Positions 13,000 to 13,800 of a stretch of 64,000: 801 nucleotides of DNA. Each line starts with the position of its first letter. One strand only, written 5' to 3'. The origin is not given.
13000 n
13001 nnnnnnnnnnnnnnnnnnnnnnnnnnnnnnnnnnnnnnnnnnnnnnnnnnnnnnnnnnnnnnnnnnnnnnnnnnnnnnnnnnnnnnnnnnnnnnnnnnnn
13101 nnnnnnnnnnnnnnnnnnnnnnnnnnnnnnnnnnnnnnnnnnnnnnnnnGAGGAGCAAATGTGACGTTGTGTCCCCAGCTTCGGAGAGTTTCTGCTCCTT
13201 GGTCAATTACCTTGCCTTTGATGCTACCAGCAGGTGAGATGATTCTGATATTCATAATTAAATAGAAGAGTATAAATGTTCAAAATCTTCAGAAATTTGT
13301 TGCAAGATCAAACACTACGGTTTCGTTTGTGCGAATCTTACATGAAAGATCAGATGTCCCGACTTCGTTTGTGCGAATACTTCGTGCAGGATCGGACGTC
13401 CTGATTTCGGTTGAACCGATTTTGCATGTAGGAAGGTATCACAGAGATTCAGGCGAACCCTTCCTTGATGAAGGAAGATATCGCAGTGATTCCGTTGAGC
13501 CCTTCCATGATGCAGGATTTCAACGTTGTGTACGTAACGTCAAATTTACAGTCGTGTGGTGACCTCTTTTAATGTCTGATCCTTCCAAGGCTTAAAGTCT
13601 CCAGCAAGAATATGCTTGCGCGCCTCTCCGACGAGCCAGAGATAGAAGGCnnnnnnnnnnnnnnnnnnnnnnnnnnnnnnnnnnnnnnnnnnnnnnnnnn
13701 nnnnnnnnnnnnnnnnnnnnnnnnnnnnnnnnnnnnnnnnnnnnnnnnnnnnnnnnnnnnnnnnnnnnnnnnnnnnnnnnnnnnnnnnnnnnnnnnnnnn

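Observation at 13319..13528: Array of about five tandem 42-bp hairpin units filling the tgt/ldcA spacer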

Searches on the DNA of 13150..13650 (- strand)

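Call 54: search_rna_families(source=window, start=13150, end=13650, threshold=evalue, max_evalue=10)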
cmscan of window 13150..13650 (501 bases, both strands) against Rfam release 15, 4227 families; matches with E-value up to 10: 4.
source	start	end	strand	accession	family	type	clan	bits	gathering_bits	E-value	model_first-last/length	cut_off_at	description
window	13242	13342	-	RF02323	TtnuHACA16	Gene; snRNA; snoRNA; HACA-box;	-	26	100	0.16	1-117/117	no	Tetrahymena snoRNA TtnuHACA16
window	13232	13344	-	RF01431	snoR135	Gene; snRNA; snoRNA; HACA-box;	-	21.3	45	0.058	1-143/143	no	small nucleolar RNA snoR135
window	13461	13539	+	RF01506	Afu_294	Gene; snRNA; snoRNA; CD-box;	-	12.9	43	6.7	1-83/83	no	A. fumigatus snoRNA Afu_294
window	13250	13271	+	RF01072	TMV_UPD-PK3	Cis-reg;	-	12.5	34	2.3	1-31/31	no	Pseudoknot of upstream pseudoknot domain (UPD) of the 3'UTR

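Call 97: build_rna_model(alignment_id=A2, structure=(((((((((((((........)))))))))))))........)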
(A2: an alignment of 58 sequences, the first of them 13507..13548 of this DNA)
Model R1 built from alignment A2 (58 sequences, 42 columns); structure: as given.
model positions 42; base pairs 13; branch points 0; effective number of sequences 58; information 0.533 bits per position. Calibrated on 0.2 Mb of random sequence (short: E-values are rough).
structure used (alignment columns):
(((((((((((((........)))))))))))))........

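Call 98: search_with_rna_model(model_id=R1, source=window, filters=off, max_evalue=10)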
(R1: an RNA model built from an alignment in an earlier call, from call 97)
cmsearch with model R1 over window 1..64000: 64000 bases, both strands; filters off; matches with E-value up to 10: 34.
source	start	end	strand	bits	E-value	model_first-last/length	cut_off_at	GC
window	51065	51106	+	42.1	4.9e-07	1-42/42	no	0.48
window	13423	13464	-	40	1.5e-06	1-42/42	no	0.5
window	51149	51190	+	35.7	1.4e-05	1-42/42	no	0.36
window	51107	51148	+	35.4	1.7e-05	1-42/42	no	0.43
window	13465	13506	-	34.8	2.4e-05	1-42/42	no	0.48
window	51141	51182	-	32.7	7.2e-05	1-42/42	no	0.33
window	13431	13472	+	32.3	9e-05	1-42/42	no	0.48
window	51099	51140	-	32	0.0001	1-42/42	no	0.48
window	50981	51022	+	31.5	0.00013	1-42/42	no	0.38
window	51057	51098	-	31.2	0.00016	1-42/42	no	0.48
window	51023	51064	+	27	0.0015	1-42/42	no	0.36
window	13381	13422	-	24.5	0.0056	1-42/42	no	0.5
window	13473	13514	+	24.5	0.0057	1-42/42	no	0.5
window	50973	51014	-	23.8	0.0081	1-42/42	no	0.33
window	36328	36368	+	20.6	0.045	1-42/42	no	0.29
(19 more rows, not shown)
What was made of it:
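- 13423..13506 (-): The two best-kept units of array A. They are the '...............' type, the same type as array B: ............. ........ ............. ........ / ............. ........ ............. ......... The covariance model gives 34.8 and 40.0 bits (call 98).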

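Call 101: search_with_rna_model(model_id=R1, sources=[L001, L002, L003, L004, L005, L009, L010, L067, L068, L069, L070, L071, L072], max_evalue=0.1)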
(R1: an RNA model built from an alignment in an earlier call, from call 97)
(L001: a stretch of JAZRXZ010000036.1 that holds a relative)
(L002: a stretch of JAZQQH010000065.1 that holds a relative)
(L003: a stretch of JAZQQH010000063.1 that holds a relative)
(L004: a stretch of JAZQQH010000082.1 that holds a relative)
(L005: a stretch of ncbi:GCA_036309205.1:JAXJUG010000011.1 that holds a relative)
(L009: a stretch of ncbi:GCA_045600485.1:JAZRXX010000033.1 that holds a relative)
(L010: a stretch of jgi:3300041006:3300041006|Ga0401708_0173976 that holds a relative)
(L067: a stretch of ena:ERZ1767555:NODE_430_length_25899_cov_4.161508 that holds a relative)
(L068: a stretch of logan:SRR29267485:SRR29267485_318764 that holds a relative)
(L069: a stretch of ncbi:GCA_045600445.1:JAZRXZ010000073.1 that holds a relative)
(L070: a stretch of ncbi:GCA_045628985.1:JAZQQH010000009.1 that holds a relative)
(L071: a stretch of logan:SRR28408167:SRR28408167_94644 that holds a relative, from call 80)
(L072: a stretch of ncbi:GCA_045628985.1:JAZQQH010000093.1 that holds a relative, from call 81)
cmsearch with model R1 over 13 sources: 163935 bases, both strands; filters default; matches with E-value up to 0.1: 59.
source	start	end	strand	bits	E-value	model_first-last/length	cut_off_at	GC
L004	2440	2481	+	43.6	5.6e-07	1-42/42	no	0.52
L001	402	443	+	41.9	1.4e-06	1-42/42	no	0.55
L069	11858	11899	-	40.4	3.1e-06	1-42/42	no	0.52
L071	343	384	+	38.4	9.1e-06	1-42/42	no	0.45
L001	352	393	-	38.3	9.5e-06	1-42/42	no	0.55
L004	2482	2523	+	37.8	1.3e-05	1-42/42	no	0.6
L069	11774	11815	-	37.4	1.6e-05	1-42/42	no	0.38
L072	10047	10088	-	37.2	1.7e-05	1-42/42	no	0.52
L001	394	435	-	36.9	2e-05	1-42/42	no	0.6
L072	10055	10096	+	36.7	2.2e-05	1-42/42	no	0.52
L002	2829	2870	-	36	3.2e-05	1-42/42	no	0.55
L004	2474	2515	-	35.7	3.9e-05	1-42/42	no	0.57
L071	335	376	-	35.6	4e-05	1-42/42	no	0.4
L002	2837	2878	+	35.5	4.2e-05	1-42/42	no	0.57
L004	2432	2473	-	35.4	4.4e-05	1-42/42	no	0.52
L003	6218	6259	+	35.1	5.2e-05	1-42/42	no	0.57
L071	385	426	+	34.8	6.2e-05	1-42/42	no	0.52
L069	11866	11907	+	33.3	0.00014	1-42/42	no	0.55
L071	427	468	+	33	0.00016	1-42/42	no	0.5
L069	11782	11823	+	33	0.00016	1-42/42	no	0.4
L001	436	477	-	32.7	0.00019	1-42/42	no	0.52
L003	6210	6251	-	32.5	0.00021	1-42/42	no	0.55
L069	11824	11865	+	32.3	0.00022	1-42/42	no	0.55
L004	2314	2355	+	32.2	0.00024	1-42/42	no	0.45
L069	11942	11983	-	31.4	0.00038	1-42/42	no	0.36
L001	360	401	+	31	0.00046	1-42/42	no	0.57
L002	3047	3088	+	30.6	0.00057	1-42/42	no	0.52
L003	6092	6133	+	30.1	0.00073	1-42/42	no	0.57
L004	2356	2397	+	30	0.00078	1-42/42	no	0.57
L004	2398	2439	+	29.9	0.0008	1-42/42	no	0.6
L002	3039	3080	-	29.7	0.0009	1-42/42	no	0.57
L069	11816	11857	-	29.3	0.0011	1-42/42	no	0.52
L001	478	519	-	29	0.0013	1-42/42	no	0.52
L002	3005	3046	+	28.6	0.0017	1-42/42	no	0.57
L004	2390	2431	-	28.3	0.0019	1-42/42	no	0.57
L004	2348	2389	-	28.2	0.002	1-42/42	no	0.6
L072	10013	10054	+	27.7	0.0027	1-42/42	no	0.6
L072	10097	10138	+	27.6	0.0028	1-42/42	no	0.6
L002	3081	3122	-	27.2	0.0034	1-42/42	no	0.4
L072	10173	10214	-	27.1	0.0035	1-42/42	no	0.6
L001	486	527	+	26.9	0.0039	1-42/42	no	0.48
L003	6176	6217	+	26.8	0.0042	1-42/42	no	0.43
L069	11950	11991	+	26.7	0.0045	1-42/42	no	0.33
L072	10005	10046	-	26.4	0.0053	1-42/42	no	0.57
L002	2997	3038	-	25.7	0.0077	1-42/42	no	0.55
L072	10181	10222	+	25.3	0.0093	1-42/42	no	0.57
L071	301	342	+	24.9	0.012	1-42/42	no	0.45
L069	11900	11941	-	23.6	0.023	1-42/42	no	0.45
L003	6084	6125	-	23.6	0.024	1-42/42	no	0.6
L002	2921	2962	+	23.6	0.024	1-42/42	no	0.55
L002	3089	3130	+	23.4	0.026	1-42/42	no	0.43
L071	377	418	-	23.4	0.026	1-42/42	no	0.52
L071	419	460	-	23.2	0.028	1-42/42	no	0.48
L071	293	334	-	23.1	0.031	1-42/42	no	0.45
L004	2306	2347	-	22.9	0.034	1-42/42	no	0.43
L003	6050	6091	+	22.5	0.041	1-42/42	no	0.57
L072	10223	10264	+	22.4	0.045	1-42/42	no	0.55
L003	6042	6083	-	22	0.053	1-42/42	no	0.57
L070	15498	15538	+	20.9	0.096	1-42/42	no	0.54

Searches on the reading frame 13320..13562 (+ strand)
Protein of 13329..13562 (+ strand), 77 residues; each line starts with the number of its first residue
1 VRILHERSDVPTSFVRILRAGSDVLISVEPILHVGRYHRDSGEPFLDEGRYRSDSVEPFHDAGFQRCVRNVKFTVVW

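Call 51: search_protein_families(library=pfam, proteins=[window:13329-13562:+], max_evalue=0.001)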
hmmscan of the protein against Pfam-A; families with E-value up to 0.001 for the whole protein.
window:13329-13562:+ (77 aa): 0 families
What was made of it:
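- On Protein-coding tandem repeat: There is no Pfam hit (call 51).
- The ORF has no Pfam hit (call 51).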

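Call 79: find_homologous_proteins(query=A1, max_evalue=0.001)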
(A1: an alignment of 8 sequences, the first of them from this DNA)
Query A1 (8 sequences) (76 aa, profile of the alignment): 2 proteins with E <= 0.001 among 1112 candidates.
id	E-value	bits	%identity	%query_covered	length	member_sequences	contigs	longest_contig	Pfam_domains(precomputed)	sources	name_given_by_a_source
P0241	8.1e-15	72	44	42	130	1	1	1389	-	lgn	-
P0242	9.6e-4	37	39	43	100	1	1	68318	-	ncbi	-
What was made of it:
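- Only 2 matching proteins exist among 5.8 billion (call 79).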

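Call 80: find_encoding_contigs(protein=P0241, flank=5000, max_places=3)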
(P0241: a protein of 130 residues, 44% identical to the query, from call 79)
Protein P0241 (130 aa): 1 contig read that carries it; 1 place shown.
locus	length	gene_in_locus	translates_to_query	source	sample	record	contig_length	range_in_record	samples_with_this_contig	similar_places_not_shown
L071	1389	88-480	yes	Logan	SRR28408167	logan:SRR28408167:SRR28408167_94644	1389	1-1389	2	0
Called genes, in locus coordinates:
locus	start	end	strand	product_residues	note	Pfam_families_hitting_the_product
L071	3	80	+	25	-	?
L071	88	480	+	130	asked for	-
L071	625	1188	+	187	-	-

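Call 81: find_encoding_contigs(protein=P0242, flank=10000, max_places=3)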
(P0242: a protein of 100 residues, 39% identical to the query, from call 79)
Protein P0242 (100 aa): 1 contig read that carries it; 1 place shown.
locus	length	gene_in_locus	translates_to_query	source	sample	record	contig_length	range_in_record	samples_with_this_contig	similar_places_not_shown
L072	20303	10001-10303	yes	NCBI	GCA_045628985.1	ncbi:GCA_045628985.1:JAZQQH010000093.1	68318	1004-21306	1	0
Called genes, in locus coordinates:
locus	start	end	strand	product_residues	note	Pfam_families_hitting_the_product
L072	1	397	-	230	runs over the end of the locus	PF13707:RloB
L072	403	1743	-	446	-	PF13175:AAA_15 (faint), PF13304:AAA_21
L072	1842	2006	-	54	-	-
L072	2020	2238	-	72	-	-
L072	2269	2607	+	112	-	PF10387:DUF2442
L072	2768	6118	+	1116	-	-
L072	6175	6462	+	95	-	PF02142:MGS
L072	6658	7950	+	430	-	PF00561:Abhydrolase_1 (weak), PF12697:Abhydrolase_6 (weak), PF01738:DLH (faint), PF12146:Hydrolase_4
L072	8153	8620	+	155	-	PF04542:Sigma70_r2, PF08281:Sigma70_r4_2, PF04545:Sigma70_r4 (weak)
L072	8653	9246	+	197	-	-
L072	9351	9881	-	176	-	PF00210:Ferritin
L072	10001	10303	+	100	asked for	-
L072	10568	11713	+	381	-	PF00150:Cellulase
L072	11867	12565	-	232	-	PF00230:MIP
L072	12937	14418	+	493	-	PF00370:FGGY_N, PF02782:FGGY_C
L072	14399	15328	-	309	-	PF01745:IPT (weak), PF01715:IPPT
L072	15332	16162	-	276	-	PF00753:Lactamase_B, PF23023:Anti-Pycsar_Apyc1, PF12706:Lactamase_B_2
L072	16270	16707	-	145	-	PF05117:DUF695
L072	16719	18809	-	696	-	PF16269:DUF4922, PF19327:Ap4A_phos_N (weak), PF08486:SpoIID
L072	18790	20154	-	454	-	PF00535:Glycos_transf_2, PF10111:Glyco_tranf_2_2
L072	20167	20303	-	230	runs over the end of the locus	PF00877:NLPC_P60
